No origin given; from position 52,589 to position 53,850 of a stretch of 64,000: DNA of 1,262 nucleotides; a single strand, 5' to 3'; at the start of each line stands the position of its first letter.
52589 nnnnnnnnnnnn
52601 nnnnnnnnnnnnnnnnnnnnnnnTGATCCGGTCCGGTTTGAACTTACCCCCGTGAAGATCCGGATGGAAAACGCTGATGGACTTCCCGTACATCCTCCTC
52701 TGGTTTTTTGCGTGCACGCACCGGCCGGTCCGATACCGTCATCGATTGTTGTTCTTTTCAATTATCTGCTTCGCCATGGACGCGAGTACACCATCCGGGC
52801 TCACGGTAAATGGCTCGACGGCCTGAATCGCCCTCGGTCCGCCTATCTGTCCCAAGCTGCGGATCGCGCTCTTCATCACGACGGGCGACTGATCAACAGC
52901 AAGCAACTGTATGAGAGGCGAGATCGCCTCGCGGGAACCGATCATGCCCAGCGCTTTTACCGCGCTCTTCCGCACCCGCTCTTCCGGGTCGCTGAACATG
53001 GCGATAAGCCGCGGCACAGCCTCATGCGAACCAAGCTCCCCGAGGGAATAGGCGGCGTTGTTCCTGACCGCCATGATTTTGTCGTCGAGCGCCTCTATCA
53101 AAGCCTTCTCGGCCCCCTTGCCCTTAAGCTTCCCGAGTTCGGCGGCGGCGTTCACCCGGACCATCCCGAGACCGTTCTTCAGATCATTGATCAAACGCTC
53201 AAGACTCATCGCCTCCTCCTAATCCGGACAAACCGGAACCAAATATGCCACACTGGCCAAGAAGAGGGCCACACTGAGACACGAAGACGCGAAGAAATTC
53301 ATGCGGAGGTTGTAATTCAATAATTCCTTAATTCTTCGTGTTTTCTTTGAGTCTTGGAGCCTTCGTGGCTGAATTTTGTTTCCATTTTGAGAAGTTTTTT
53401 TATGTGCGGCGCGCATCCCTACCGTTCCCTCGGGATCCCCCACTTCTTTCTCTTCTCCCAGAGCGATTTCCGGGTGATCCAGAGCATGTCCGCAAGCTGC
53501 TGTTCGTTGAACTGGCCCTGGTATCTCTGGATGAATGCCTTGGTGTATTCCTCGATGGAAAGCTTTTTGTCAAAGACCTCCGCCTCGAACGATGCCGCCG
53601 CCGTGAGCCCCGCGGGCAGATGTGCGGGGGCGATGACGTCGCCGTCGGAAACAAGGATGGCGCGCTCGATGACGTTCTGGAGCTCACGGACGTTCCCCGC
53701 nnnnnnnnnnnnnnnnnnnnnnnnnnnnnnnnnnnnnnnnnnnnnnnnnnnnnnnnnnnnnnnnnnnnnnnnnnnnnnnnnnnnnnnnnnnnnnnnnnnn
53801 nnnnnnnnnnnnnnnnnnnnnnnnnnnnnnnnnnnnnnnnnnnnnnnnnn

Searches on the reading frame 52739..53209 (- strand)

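Call 66: search_protein_families(library=pfam, proteins=[window:52739-53209:-], max_evalue=0.01)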
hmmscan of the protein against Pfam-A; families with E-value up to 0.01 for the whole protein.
window:52739-53209:- (156 aa): 7 families
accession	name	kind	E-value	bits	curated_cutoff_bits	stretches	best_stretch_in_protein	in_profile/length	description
PF13646.12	HEAT_2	-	1.9e-30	105.5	27.7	2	66-142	2-79/88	HEAT repeats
PF03130.22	HEAT_PBS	-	7.8e-23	78.8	20.9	2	79-103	1-25/27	PBS lyase HEAT-like repeat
PF02985.28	HEAT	-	1.1e-16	59.7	23.5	2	65-91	2-28/31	HEAT repeat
PF13513.12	HEAT_EZ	-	1.7e-10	41.6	27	1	63-90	28-55/55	HEAT-like repeat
PF00514.29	Arm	-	5.4e-05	23.5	20.6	0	60-88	9-37/41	Armadillo/beta-catenin-like repeat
PF12717.13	Cnd1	-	8.3e-05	23.1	26.4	0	35-93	24-88/162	non-SMC mitotic condensation complex subunit 1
PF20168.4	PDS5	-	0.0052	15.1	27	1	60-121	318-386/1053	Sister chromatid cohesion protein PDS5 protein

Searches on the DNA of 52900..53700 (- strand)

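Call 54: search_rna_families(source=window, start=52900, end=53700, threshold=evalue, max_evalue=10)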
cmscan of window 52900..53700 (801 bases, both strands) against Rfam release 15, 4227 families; matches with E-value up to 10: 2.
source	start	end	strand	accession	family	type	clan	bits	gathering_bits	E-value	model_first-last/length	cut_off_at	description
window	53407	53437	+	RF01716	PhotoRC-I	Cis-reg;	-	16.7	45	0.13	1-44/44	no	PhotoRC-I RNA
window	53158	53193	-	RF01278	SNORD109A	Gene; snRNA; snoRNA; CD-box;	CL00069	15.8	35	3.7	1-67/67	no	Small nucleolar RNA SNORD109A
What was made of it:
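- On Any Rfam RNA family: Only chance-level hits appear around copy C (E 0.13 and 3.7, far below threshold; call 54).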

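Call 70: search_dna_similar(query=window:53205-53409:-, collection=ecoli_genomes, mode=distant, max_evalue=0.01, max_rows=5)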
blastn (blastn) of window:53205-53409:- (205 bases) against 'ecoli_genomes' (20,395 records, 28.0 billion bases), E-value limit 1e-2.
No match.
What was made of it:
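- On ERIC / BIME of Enterobacteria: No blastn match in 5,426 complete E. coli genomes, which carry ERIC, REP/BIME and RU elements (call 70).
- Closest known: ERIC / IRU. Different: No sequence similarity: blastn against all complete E. coli genomes finds nothing (call 70).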

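Call 71: search_dna_similar(query=window:53205-53409:-, collection=plasmids, mode=distant, max_evalue=0.01, max_rows=5)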
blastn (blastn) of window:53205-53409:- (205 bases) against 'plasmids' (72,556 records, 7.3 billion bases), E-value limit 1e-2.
No match.
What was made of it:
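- Tried and rejected: No match (calls 70, 71).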
